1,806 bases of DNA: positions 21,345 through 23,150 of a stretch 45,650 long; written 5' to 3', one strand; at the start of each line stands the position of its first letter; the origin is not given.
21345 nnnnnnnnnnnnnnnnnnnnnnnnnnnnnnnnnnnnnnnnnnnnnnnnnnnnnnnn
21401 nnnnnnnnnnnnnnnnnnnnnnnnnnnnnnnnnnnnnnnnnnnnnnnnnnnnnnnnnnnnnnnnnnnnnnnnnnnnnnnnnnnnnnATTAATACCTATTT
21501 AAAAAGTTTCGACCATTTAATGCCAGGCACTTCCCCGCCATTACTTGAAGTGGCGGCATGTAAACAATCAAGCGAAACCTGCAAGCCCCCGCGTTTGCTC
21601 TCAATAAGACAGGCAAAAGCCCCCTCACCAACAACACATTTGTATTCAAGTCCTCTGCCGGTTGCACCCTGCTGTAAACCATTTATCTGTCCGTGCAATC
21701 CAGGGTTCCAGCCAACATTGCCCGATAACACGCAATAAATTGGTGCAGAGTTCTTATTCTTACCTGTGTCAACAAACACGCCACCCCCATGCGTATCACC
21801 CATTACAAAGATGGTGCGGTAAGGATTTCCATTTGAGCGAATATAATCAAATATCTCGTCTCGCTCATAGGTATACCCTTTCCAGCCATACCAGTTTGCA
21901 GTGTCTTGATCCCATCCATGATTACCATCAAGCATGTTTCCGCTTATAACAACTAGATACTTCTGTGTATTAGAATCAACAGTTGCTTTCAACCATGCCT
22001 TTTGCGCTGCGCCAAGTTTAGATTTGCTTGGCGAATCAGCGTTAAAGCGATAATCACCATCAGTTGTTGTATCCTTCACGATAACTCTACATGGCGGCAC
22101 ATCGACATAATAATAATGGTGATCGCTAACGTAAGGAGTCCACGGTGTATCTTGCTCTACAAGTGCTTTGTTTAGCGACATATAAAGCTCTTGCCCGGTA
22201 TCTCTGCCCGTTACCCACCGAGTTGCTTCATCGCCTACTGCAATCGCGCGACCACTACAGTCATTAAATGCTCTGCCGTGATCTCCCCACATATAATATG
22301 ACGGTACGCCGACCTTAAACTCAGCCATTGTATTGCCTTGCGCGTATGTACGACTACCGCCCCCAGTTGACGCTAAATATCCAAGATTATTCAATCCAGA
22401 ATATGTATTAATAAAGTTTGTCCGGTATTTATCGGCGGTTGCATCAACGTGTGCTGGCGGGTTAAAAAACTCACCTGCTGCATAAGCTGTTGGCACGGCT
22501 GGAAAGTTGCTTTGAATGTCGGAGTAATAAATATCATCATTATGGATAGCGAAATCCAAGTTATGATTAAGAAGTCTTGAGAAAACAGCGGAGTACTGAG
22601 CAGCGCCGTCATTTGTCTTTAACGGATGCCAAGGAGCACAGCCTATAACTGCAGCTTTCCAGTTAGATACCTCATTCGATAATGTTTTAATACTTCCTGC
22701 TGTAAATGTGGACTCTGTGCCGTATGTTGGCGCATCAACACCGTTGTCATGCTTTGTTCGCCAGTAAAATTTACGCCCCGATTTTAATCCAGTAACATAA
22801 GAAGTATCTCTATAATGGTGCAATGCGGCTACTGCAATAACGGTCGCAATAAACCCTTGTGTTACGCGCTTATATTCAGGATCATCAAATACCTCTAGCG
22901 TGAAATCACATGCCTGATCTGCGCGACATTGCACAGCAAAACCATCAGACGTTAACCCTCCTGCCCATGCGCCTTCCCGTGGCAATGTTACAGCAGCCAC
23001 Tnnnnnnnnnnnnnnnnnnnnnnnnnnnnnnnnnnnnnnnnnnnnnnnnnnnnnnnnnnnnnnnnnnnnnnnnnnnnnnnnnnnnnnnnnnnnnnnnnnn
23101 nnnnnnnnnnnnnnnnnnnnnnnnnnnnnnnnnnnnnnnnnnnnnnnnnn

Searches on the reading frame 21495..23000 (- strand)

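Call 16: search_protein_families(library=phrogs, proteins=[window:21495-23000:-], max_evalue=0.00001)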
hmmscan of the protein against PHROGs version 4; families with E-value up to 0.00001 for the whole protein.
window:21495-23000:- (501 aa): 2 families
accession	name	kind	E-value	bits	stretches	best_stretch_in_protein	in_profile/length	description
phrog_13624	-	other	5.5e-09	36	1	290-405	444-553/651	hydrolase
phrog_25497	-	unknown function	9.7e-06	25.1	0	290-405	432-539/635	-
